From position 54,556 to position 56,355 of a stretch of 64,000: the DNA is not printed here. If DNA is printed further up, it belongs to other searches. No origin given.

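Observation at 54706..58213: Translationally coupled five-gene operon of unknown function: Hpt-like/HhH, atypical REC-wHTH, small protein, two TPRs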

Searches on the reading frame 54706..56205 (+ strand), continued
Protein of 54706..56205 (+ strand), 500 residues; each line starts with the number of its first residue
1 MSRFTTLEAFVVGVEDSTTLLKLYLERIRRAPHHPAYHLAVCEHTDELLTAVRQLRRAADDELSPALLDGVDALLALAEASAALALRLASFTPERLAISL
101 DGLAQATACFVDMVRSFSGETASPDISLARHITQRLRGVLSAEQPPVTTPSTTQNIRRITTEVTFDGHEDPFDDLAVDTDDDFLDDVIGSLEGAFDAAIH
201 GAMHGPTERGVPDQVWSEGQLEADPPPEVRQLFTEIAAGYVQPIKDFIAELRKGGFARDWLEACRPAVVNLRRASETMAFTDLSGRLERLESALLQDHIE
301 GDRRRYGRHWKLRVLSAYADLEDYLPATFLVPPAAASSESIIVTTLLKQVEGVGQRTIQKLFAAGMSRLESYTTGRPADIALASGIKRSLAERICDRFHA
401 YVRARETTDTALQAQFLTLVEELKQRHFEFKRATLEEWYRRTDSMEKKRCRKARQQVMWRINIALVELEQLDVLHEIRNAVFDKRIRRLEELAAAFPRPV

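Call 23: fold_search(model_id=the predicted structure, library=pdb)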
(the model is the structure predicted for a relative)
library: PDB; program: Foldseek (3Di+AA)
matches with E <= 10: 348; with E <= 0.001: 0
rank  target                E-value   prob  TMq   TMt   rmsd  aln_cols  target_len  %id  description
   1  2lp4_MODEL_1_A        5.8e-02  1.00  0.20  0.42  16.9       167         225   12  Solution structure of P1-CheY/P2 complex in bacterial chemotaxis (released 2012-10-24)
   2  1i5n_A                1.0e-01  1.00  0.20  0.68   4.3       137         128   11  Crystal structure of the P1 domain of CheA from Salmonella typhimurium (released 2001-07-11)
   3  1i5n_B                1.2e-01  1.00  0.19  0.63   5.0       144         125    8  Crystal structure of the P1 domain of CheA from Salmonella typhimurium (released 2001-07-11)
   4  6fes_B                1.7e-01  0.99  0.19  0.26  21.5       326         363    6  Crystal structure of novel repeat protein BRIC2 fused to DARPin D12 (released 2018-09-05)
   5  1i5n_C                1.8e-01  1.00  0.20  0.71   4.1       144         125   12  Crystal structure of the P1 domain of CheA from Salmonella typhimurium (released 2001-07-11)
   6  7yxa_A                2.1e-01  0.41  0.15  0.18  24.1       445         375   12  XFEL crystal structure of the human sphingosine 1 phosphate receptor 5 in complex with ONO-5430608 (released 2022-08-10)
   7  2zuc_A                2.2e-01  1.00  0.11  0.19   2.9        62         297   32  Crystal structure of left-handed RadA filament (released 2009-04-07)
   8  1i5n_D                2.2e-01  1.00  0.20  0.68   4.2       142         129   12  Crystal structure of the P1 domain of CheA from Salmonella typhimurium (released 2001-07-11)
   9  9d3e_A                2.3e-01  0.44  0.15  0.20  24.1       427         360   10  Cryo-EM structure of CCR6 bound by SQA1 and OXM2 (released 2024-09-11)
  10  8tn1_A                2.5e-01  0.89  0.13  0.35  11.4       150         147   13  De novo designed protein binds poly ADP ribose polymerase inhibitors (PARPi) - apo (released 2024-04-24)
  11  2zud_A                2.6e-01  1.00  0.12  0.19   4.9        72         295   28  Crystal Structure of Left-handed RadA Filament (released 2009-04-07)
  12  2bke                  2.9e-01  1.00  0.11  0.19   4.6        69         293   29  Conformational Flexibility Revealed by the Crystal Structure of a Crenarchaeal RadA (released 2005-03-16)
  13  2z43_B                3.1e-01  1.00  0.11  0.19   4.6        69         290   29  Structure of a twinned crystal of RadA (released 2007-11-13)
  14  8c5v_C                3.4e-01  1.00  0.21  0.67   4.2       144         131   12  Chemotaxis core signalling unit from E protein lysed E. coli cells (released 2023-09-13)
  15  2z43_C                3.5e-01  1.00  0.11  0.19   4.7        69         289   29  Structure of a twinned crystal of RadA (released 2007-11-13)
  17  3kyi_A                4.5e-01  1.00  0.21  0.76   3.3       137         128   10  Crystal structure of the phosphorylated P1 domain of CheA3 in complex with CheY6 from R. sphaeroides (released 2010-02-16)
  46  3kyj_A                1.5e+00  1.00  0.22  0.77   3.1       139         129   10  Crystal structure of the P1 domain of CheA3 in complex with CheY6 from R. sphaeroides (released 2010-02-16)
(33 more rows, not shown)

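Call 28: search_protein_families(library=pfam, proteins=[L004:9919-11550:+, L003:7456-7986:+], max_evalue=10)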
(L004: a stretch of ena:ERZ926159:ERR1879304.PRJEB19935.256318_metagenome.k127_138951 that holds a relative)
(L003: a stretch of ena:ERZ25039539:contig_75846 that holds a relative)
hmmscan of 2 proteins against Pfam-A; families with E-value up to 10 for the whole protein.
L004:9919-11550:+ (544 aa): 1 family
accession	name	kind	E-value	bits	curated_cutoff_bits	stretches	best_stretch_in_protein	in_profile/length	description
PF00072.30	Response_reg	-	6.5e-08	33.2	30.2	1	104-207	7-110/111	Response regulator receiver domain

L003:7456-7986:+ (177 aa): 3 families
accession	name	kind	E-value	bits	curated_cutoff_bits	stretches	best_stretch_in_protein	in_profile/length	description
PF05887.16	Trypan_PARP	-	0.001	19.5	100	1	59-99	65-105/134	Procyclic acidic repetitive protein (PARP)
PF12781.13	AAA_9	-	0.074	12.6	27.4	1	126-174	51-99/222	ATP-binding dynein motor region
PF11180.13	DUF2968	-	0.19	11.8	27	1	125-157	59-91/180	Protein of unknown function (DUF2968)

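Call 43: search_protein_representatives(alignment_id=A1)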
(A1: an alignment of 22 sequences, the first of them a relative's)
Query: 22 sequences, 506 profile positions. Proteins with E-value up to 0.001 (for the whole library): 816; up to 1e-10: 611; up to 1e-30: 392. The best 150 are listed.
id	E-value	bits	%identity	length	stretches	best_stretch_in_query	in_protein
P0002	1.0e-208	710.8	-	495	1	1-502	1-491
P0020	5.0e-195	665.6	-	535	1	1-503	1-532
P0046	9.9e-168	575.6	-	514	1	1-501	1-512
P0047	3.3e-144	498.0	-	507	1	3-502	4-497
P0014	1.7e-133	462.7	-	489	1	1-360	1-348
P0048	6.2e-97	342.0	-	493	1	185-501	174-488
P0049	1.0e-92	328.1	-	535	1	188-502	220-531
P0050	2.0e-91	323.9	-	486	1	5-501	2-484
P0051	4.5e-88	312.8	-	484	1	1-504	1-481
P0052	2.7e-84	300.3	-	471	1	196-502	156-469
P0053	2.7e-82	293.8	-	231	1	281-503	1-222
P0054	7.5e-82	292.3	-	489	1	185-501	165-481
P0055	1.9e-81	290.9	-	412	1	197-501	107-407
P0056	3.1e-81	290.2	-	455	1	181-504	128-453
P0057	1.8e-78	281.2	-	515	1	193-502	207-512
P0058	1.5e-75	271.5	-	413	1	192-503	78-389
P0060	4.5e-75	269.9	-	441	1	188-502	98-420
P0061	4.8e-75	269.8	-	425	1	197-502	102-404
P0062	3.2e-74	267.1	-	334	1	197-502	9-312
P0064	5.3e-74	266.4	-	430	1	187-502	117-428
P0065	8.6e-74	265.7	-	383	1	193-504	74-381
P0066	2.5e-73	264.2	-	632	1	188-501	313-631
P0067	4.1e-72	260.2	-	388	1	192-502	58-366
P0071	6.4e-70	252.9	-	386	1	187-503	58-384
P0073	7.2e-68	246.2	-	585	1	192-502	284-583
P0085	2.1e-64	234.7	-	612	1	171-502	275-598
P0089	9.8e-64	232.5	-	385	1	187-505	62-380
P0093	3.3e-63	230.8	-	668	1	217-504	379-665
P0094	4.3e-63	230.4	-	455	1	227-503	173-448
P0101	1.4e-61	225.4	-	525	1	222-504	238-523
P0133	4.4e-58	213.9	-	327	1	201-502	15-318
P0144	3.3e-56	207.7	-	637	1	194-503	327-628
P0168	9.6e-54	199.6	-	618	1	230-503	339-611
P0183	2.1e-52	195.1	-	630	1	223-503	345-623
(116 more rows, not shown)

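Call 44: list_cluster_members(proteins=[P0048, P0052, P0055, P0062, P0066, P0073, P0085, P0093, P0058, P0101])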
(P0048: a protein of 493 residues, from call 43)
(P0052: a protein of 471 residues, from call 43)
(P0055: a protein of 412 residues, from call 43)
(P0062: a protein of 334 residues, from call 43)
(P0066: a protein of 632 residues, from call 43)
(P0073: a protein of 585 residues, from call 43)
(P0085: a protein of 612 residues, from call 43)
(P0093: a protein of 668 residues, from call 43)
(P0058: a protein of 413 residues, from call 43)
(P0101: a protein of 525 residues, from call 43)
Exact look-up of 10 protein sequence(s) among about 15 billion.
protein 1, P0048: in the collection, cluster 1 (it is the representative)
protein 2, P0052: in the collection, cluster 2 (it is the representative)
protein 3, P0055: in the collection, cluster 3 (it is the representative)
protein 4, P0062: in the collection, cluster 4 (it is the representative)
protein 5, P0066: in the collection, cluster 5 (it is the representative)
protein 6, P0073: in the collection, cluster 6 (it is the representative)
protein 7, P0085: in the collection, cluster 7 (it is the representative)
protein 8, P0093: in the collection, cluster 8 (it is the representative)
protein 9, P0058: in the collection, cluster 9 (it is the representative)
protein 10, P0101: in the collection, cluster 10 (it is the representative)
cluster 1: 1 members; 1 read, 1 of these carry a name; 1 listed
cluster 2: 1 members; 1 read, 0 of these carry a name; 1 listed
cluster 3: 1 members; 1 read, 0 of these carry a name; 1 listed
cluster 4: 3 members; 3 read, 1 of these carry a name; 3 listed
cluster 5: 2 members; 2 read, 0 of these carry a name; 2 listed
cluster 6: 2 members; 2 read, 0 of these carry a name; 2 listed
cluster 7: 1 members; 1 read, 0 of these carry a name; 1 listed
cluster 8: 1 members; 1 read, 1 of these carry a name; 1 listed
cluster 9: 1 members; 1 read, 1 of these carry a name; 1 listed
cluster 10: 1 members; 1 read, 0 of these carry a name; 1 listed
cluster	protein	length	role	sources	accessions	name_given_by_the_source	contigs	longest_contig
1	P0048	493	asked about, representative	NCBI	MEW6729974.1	MAG: hypothetical protein AB1489_01435 [Acidobacteriota bacterium]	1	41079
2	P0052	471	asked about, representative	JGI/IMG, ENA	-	-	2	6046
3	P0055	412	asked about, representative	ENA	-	-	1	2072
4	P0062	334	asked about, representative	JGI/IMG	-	-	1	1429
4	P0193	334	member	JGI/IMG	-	hypothetical protein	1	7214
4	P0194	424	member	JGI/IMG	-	-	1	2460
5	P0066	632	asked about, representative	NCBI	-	-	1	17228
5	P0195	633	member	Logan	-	-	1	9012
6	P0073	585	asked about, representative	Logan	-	-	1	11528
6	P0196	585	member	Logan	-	-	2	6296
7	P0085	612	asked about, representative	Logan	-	-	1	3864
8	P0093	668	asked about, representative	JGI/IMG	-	hypothetical protein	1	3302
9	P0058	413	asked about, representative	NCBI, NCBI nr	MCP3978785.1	MAG: hypothetical protein GY716_05575 [bacterium] | hypothetical protein [bacterium]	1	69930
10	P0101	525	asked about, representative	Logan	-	-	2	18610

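Call 45: search_protein_families(library=pfam, proteins=[P0048, P0049, P0066, P0073, P0085, P0093, P0101, P0144, P0168, P0183], max_evalue=0.01)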
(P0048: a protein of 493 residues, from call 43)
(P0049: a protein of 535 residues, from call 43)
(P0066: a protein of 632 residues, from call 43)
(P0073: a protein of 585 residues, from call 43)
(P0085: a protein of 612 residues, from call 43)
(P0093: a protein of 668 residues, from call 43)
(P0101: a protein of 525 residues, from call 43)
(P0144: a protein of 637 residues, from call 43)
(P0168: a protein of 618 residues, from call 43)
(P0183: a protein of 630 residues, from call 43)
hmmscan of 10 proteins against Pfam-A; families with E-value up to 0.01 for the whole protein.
P0048 (493 aa): 1 family
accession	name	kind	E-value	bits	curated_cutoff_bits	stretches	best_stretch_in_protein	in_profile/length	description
PF14520.12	HHH_5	-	0.0011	19.9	27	1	334-385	3-54/57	Helix-hairpin-helix domain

P0049 (535 aa): 1 family
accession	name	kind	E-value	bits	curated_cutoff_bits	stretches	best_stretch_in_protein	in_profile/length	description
PF14520.12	HHH_5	-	0.00017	22.4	27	1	376-429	3-56/57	Helix-hairpin-helix domain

P0066 (632 aa): 1 family
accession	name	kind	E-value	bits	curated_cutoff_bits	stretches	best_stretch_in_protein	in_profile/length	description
PF14520.12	HHH_5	-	0.00016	22.5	27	1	482-534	3-55/57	Helix-hairpin-helix domain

P0073 (585 aa): 3 families
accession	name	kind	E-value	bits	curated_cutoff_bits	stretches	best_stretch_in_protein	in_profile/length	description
PF14520.12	HHH_5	-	1.9e-08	35.1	27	1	434-485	3-54/57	Helix-hairpin-helix domain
PF10391.15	DNA_pol_lambd_f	-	0.00022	21.4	29.8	1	434-470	2-38/51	Fingers domain of DNA polymerase lambda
PF12826.13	HHH_2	-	0.0041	17.7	27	0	438-483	8-52/64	Helix-hairpin-helix motif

P0085 (612 aa): 4 families
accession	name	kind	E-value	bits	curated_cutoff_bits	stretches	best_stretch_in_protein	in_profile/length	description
PF13248.11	Zn_ribbon_3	-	2.1e-06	27.4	27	1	1-25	2-26/26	zinc-ribbon domain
PF13240.11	Zn_Ribbon_1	-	3e-05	24.1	25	1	3-25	1-23/23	zinc-ribbon domain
PF12773.13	DZR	-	0.00023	21.7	27.3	1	4-26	1-23/45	Double zinc ribbon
PF24463.1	DUF7577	-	0.0013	18.8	28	1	2-26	3-27/27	Domain of unknown function (DUF7577)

P0093 (668 aa): 2 families
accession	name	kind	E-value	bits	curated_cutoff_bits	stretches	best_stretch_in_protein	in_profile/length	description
PF14520.12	HHH_5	-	0.00019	22.3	27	1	510-563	3-56/57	Helix-hairpin-helix domain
PF16715.11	CDPS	-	0.0067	16.6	27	0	540-628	58-144/220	Cyclodipeptide synthase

P0101 (525 aa): 2 families
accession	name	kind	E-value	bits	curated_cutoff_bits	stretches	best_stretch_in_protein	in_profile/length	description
PF14520.12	HHH_5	-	7.3e-07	30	27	1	370-419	4-53/57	Helix-hairpin-helix domain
PF12826.13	HHH_2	-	0.0089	16.6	27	0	385-418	19-52/64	Helix-hairpin-helix motif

P0144 (637 aa): 2 families
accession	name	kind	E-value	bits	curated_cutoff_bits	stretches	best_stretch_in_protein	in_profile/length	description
PF24463.1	DUF7577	-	0.00062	19.8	28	1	5-31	2-27/27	Domain of unknown function (DUF7577)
PF13240.11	Zn_Ribbon_1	-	0.0022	18.2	25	1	8-30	2-23/23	zinc-ribbon domain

P0168 (618 aa): 1 family
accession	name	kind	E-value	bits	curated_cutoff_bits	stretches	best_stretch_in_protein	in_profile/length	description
PF14520.12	HHH_5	-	2.6e-05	25.1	27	1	457-510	3-56/57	Helix-hairpin-helix domain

P0183 (630 aa): 1 family
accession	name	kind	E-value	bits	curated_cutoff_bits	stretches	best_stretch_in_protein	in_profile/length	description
PF14520.12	HHH_5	-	1.4e-07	32.3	27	1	469-522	3-56/57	Helix-hairpin-helix domain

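Call 46: find_encoding_contigs(protein=P0058, flank=8000, max_places=2)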
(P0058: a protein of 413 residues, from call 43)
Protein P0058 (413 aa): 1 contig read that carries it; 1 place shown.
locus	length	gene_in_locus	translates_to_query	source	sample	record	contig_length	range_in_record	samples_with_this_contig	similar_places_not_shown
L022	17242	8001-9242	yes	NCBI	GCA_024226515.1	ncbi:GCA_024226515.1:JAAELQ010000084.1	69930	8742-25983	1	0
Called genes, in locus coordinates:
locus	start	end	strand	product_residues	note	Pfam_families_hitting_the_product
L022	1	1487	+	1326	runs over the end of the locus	PF00672:HAMP, PF00512:HisKA (weak), PF02518:HATPase_c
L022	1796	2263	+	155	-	PF03692:CxxCxxCC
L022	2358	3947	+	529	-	PF00496:SBP_bac_5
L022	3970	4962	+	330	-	PF00528:BPD_transp_1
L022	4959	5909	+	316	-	PF00528:BPD_transp_1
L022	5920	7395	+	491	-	PF00171:Aldedh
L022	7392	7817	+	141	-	PF01042:Ribonuc_L-PSP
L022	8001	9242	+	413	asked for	PF14520:HHH_5 (weak)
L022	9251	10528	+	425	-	PF00805:Pentapeptide, PF13576:Pentapeptide_3 (faint), PF13599:Pentapeptide_4, PF00805:Pentapeptide, PF13599:Pentapeptide_4 (weak), PF00805:Pentapeptide, PF13599:Pentapeptide_4 (weak), PF00805:Pentapeptide (weak)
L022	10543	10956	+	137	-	PF04519:Bactofilin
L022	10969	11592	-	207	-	PF04199:Cyclase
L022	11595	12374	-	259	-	PF03301:Trp_dioxygenase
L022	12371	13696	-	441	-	PF00266:Aminotran_5, PF22580:KYNU_C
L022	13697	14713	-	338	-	PF04909:Amidohydro_2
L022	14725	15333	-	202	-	PF00117:GATase, PF07722:Peptidase_C26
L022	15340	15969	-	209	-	-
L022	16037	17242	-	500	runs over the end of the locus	PF01487:DHquinase_I, PF03435:Sacchrp_dh_NADP (faint), PF08501:Shikimate_dh_N, PF02826:2-Hacid_dh_C (weak), PF01488:Shikimate_DH (weak), PF18317:SDH_C (faint)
